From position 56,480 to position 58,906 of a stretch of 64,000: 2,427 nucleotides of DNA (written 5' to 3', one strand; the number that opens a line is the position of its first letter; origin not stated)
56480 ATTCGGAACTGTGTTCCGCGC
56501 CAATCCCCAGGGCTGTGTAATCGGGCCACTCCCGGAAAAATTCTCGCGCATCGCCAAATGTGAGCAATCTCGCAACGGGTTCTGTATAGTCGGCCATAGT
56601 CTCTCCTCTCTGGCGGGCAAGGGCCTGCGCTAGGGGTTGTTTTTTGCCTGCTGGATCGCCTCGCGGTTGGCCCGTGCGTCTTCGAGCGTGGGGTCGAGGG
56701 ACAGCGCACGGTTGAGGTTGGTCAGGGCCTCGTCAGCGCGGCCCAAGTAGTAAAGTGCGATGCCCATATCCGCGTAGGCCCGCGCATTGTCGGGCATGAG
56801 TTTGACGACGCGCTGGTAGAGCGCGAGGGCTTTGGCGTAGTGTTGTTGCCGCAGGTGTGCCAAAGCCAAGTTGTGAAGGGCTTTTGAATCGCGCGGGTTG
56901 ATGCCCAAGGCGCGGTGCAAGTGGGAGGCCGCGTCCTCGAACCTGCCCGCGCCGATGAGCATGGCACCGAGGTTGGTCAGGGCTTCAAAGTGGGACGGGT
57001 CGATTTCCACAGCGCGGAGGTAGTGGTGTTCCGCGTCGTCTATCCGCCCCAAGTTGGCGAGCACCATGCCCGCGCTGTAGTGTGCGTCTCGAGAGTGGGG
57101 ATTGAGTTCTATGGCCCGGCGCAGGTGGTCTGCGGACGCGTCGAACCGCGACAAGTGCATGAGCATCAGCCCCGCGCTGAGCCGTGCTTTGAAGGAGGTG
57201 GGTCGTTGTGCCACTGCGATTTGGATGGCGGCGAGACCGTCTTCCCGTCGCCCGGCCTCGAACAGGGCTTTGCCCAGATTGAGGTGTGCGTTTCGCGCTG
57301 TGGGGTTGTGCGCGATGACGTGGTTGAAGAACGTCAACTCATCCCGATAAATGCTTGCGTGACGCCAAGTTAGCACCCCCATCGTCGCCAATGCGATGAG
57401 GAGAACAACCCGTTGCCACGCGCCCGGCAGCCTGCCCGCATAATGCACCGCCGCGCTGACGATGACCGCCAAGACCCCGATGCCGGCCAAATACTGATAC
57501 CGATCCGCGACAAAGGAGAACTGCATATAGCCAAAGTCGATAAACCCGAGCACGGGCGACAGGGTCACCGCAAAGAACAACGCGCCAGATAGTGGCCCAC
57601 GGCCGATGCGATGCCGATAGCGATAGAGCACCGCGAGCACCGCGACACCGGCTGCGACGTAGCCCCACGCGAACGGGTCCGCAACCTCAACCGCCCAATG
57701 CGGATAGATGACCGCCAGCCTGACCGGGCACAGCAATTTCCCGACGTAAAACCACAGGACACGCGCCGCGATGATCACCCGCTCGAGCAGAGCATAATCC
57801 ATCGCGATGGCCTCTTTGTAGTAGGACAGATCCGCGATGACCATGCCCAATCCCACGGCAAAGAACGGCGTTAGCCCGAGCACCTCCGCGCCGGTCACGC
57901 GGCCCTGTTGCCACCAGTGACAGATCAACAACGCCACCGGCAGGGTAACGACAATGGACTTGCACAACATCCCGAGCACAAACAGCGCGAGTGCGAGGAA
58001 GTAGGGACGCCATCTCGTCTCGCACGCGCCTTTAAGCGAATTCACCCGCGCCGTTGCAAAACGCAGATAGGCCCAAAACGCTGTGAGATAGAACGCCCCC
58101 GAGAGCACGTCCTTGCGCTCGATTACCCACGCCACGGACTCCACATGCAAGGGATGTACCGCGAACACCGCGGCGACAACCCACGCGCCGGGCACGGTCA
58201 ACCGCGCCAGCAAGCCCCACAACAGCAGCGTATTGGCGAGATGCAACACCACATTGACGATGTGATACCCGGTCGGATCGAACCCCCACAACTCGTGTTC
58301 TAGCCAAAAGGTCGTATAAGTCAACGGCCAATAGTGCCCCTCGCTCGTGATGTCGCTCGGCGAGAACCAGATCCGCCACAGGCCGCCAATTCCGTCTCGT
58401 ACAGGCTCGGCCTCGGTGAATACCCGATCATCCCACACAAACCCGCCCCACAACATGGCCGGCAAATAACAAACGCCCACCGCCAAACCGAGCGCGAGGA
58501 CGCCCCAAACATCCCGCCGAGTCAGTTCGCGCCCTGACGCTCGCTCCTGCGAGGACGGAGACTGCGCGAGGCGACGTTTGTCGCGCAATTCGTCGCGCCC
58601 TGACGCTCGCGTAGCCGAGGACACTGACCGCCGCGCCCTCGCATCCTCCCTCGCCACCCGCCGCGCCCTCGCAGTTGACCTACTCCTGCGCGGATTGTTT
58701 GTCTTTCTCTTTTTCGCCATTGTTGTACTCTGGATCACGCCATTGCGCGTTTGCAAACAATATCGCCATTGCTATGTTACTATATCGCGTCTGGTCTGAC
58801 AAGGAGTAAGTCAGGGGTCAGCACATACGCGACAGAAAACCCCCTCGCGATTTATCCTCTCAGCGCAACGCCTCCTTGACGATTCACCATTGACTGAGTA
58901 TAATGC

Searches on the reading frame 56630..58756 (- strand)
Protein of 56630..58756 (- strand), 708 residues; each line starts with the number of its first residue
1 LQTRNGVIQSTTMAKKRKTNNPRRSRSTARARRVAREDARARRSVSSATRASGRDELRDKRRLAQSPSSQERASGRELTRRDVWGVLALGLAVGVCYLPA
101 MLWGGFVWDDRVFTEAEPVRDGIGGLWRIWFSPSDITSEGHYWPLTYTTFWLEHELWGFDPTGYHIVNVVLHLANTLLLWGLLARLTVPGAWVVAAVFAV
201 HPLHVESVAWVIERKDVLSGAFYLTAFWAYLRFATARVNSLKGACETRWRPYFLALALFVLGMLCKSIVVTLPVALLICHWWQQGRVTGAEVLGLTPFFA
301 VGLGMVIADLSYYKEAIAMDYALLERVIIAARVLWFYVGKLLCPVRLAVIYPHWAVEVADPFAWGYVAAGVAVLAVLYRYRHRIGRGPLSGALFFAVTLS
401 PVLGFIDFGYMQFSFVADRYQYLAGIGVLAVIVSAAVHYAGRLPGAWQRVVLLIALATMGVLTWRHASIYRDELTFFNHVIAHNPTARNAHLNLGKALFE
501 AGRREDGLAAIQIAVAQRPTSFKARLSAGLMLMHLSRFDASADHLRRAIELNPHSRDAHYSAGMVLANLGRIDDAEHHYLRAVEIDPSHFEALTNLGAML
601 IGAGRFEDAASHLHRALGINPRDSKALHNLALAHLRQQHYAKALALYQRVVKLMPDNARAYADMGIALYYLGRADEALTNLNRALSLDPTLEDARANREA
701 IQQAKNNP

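Call 59: search_protein_families(library=pfam, proteins=[window:56630-58756:-], max_evalue=0.00001)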
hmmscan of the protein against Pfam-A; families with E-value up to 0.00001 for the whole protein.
window:56630-58756:- (708 aa): 19 families
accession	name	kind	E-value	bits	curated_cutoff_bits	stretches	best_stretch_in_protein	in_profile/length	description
PF00515.34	TPR_1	-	2.1e-35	119.5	27.8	0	557-589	2-34/34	Tetratricopeptide repeat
PF07719.23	TPR_2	-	6.4e-35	116.8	27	1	625-657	2-34/34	Tetratricopeptide repeat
PF13432.12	TPR_16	-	1.9e-33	114.9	32.7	5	492-554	1-63/65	Tetratricopeptide repeat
PF13414.12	TPR_11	-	1.1e-29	102.3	26.8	1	637-672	7-42/42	TPR repeat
PF13431.12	TPR_17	-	1.8e-23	81.3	24.4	0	578-609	1-32/34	Tetratricopeptide repeat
PF14559.12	TPR_19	-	2.2e-22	79.6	25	2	600-661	1-62/68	Tetratricopeptide repeat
PF13181.12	TPR_8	-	2.5e-20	71.3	25.7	0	558-589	3-34/34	Tetratricopeptide repeat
PF13371.12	TPR_9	-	1e-18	67.5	35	1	633-702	4-73/73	Tetratricopeptide repeat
PF13428.12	TPR_14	-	2.3e-18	65.3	23.5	0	557-598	2-43/44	Tetratricopeptide repeat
PF13424.12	TPR_12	-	4.4e-18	65.7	30.1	2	625-688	4-75/77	Tetratricopeptide repeat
PF13174.12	TPR_6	-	7e-12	45.6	26.3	0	626-656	2-32/33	Tetratricopeptide repeat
PF12895.13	ANAPC3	-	1.1e-11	45.3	27.2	1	605-683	4-81/82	Anaphase-promoting complex, cyclosome, subunit 3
PF23914.1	TPR_CcmH_CycH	-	2.1e-10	41.1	42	1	545-659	39-156/158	Cytochrome c-type biogenesis protein H TPR domain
PF13374.12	TPR_10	-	6.9e-08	32.7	27.5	0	626-652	4-30/42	Tetratricopeptide repeat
PF14561.12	TPR_20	-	2.4e-07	31.4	25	0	613-646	11-44/90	Tetratricopeptide repeat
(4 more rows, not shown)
